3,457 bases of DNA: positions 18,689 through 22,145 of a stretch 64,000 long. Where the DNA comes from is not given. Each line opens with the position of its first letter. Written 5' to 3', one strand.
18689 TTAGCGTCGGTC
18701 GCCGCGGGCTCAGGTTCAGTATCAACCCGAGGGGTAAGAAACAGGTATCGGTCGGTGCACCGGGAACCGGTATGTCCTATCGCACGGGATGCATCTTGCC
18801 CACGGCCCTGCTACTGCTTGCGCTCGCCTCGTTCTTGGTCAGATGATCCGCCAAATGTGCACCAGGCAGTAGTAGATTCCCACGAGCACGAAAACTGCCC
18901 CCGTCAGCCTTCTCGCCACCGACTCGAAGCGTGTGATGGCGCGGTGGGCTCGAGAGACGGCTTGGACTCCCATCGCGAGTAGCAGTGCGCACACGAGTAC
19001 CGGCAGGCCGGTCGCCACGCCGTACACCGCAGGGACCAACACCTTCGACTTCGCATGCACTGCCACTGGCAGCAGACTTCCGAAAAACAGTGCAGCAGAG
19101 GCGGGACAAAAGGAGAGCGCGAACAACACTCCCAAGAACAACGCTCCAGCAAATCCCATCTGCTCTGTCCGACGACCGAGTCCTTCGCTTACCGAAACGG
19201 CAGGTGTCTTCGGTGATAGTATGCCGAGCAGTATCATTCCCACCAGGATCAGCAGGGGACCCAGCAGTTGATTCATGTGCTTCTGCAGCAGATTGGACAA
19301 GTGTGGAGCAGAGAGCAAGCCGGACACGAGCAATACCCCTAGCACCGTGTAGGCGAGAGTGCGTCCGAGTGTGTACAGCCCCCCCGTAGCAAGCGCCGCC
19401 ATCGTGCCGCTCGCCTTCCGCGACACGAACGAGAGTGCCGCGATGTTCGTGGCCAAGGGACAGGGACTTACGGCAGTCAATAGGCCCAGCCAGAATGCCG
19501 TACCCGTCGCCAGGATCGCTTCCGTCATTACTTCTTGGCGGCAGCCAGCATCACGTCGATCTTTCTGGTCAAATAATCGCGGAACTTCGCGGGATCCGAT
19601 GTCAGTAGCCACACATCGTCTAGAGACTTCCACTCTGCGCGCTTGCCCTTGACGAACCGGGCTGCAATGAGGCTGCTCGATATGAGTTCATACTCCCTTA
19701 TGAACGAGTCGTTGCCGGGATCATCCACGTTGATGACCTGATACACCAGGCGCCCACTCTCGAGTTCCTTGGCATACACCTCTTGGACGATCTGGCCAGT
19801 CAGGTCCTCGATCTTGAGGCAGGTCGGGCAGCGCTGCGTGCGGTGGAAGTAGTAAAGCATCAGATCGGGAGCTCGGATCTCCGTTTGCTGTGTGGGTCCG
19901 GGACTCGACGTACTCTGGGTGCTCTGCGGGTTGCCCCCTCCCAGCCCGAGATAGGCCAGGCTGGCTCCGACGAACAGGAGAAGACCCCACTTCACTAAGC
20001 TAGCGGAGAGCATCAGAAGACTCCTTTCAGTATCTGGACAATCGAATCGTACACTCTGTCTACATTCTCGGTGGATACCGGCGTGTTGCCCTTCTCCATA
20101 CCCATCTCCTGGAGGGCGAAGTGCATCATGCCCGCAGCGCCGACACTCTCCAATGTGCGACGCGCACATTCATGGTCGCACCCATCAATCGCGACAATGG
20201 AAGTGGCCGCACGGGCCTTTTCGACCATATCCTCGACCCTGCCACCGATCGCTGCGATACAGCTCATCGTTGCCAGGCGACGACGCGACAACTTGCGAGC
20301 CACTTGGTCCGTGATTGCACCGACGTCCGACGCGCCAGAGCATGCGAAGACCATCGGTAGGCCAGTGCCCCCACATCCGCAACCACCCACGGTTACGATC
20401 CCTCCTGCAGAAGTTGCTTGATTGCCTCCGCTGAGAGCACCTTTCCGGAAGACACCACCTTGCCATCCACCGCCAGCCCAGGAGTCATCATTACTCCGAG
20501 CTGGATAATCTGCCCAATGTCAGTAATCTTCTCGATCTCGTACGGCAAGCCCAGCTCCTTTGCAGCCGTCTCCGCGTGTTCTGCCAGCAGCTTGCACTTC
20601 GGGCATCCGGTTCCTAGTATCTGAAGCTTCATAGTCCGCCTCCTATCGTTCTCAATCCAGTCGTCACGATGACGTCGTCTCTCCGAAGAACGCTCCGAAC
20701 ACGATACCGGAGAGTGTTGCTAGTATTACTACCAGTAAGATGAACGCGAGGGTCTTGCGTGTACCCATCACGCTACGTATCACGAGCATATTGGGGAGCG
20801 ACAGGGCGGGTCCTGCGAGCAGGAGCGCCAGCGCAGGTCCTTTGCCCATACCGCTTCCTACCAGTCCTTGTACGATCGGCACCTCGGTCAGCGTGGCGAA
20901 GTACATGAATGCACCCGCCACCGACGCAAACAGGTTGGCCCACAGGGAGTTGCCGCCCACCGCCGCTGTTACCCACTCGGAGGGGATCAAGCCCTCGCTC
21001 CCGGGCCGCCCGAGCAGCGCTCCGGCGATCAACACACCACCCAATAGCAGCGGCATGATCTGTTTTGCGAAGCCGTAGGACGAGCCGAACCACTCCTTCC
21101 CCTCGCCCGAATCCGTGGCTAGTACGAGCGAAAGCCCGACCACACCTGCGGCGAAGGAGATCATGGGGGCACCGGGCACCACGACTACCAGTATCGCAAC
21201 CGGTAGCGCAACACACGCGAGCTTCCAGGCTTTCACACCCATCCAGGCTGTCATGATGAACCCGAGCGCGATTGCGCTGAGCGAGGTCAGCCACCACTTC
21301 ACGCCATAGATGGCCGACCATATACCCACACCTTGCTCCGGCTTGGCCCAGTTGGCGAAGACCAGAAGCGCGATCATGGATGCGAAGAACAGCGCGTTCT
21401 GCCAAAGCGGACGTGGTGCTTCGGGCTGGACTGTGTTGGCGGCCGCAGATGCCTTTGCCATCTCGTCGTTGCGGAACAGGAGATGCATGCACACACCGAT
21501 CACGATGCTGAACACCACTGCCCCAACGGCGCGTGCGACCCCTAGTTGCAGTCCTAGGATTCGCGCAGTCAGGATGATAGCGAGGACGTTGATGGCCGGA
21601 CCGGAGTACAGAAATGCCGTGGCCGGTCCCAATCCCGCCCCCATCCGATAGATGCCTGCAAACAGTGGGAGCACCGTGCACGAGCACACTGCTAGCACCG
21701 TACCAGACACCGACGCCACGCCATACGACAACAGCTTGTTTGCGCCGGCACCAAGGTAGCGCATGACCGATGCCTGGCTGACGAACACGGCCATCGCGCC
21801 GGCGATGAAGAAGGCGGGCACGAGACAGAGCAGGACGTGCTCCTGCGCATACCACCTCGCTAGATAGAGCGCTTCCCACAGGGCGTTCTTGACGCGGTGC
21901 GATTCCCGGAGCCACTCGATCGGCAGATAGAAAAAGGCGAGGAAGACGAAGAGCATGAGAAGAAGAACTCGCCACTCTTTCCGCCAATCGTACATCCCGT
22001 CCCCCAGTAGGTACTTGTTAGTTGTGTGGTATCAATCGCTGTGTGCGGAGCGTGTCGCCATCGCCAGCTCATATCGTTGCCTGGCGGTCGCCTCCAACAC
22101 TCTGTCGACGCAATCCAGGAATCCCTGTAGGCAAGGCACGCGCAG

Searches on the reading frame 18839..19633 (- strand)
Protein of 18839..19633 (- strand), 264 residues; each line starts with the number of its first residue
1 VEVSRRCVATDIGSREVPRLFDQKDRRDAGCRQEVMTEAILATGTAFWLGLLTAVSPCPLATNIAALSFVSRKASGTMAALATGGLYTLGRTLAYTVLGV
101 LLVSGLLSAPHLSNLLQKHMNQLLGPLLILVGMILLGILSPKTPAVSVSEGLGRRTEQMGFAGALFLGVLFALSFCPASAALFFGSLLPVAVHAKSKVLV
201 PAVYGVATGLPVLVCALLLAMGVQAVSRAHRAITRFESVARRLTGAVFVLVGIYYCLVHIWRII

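Call 53: search_protein_families(library=pfam, proteins=[window:18839-19633:-], max_evalue=0.001)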
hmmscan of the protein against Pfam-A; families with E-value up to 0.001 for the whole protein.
window:18839-19633:- (264 aa): 1 family
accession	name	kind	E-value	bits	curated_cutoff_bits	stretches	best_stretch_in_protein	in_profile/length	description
PF13386.12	DsbD_2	-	9.3e-13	48.9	24.9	1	45-254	1-199/199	Cytochrome C biogenesis protein transmembrane region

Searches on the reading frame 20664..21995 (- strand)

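Call 53: search_protein_families(library=pfam, proteins=[window:20664-21995:-], max_evalue=0.001)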
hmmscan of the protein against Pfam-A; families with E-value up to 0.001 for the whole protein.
window:20664-21995:- (443 aa): 1 family
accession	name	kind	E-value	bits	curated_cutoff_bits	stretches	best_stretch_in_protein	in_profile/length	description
PF03773.19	ArsP_1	-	8.7e-68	229.1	32.3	2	48-185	10-146/294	Predicted permease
